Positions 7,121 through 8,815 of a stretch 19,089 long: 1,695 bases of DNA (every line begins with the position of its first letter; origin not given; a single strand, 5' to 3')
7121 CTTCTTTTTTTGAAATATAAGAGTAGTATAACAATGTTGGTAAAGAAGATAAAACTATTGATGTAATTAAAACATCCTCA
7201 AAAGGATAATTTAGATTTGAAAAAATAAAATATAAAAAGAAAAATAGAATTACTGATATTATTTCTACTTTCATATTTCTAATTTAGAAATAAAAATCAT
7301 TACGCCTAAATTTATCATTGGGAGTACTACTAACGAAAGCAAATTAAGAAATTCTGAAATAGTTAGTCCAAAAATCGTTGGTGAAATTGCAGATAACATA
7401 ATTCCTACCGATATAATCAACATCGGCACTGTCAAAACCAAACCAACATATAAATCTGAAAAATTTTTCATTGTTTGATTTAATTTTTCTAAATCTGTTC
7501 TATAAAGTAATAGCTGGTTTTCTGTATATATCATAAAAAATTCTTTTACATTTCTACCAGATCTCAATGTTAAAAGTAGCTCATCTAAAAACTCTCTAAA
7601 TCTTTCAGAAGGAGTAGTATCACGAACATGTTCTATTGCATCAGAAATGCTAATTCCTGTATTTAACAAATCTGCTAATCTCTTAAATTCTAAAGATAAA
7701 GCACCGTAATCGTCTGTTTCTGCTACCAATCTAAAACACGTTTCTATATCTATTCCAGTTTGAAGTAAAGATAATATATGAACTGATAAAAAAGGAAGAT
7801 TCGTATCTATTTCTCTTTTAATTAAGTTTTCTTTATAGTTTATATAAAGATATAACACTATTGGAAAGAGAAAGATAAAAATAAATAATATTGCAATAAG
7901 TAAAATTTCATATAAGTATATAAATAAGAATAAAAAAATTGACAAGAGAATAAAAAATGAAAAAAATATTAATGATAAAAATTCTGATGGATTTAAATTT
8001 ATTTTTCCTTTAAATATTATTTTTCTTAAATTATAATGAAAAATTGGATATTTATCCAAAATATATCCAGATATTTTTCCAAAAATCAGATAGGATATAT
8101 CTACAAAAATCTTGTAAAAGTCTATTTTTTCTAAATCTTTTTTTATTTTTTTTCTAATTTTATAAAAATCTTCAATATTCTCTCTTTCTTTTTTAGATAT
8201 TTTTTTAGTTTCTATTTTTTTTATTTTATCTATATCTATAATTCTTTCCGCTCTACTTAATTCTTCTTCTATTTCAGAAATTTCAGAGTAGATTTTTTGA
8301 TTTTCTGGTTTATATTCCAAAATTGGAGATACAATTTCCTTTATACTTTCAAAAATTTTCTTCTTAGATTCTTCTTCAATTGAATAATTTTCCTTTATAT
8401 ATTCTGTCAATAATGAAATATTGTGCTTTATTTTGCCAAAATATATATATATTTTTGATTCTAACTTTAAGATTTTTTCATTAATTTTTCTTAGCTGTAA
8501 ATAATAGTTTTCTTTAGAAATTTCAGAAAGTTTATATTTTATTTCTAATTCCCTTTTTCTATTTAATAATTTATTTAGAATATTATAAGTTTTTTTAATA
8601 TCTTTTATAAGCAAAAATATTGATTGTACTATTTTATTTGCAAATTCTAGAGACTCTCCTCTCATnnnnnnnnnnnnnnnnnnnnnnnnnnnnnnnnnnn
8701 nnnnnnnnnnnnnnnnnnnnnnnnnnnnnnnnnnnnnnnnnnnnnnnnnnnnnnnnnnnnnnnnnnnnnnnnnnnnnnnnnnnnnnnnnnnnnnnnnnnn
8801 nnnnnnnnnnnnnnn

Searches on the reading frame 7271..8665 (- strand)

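Call 29: search_protein_families(library=pfam, proteins=[window:7271-8665:-])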
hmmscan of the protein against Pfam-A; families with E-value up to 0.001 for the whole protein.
window:7271-8665:- (464 aa): 1 family
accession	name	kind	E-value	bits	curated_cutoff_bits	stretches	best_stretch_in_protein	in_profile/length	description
PF00482.28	T2SSF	-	9.9e-17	61.5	25.2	1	297-419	5-123/125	Type II secretion system (T2SS), protein F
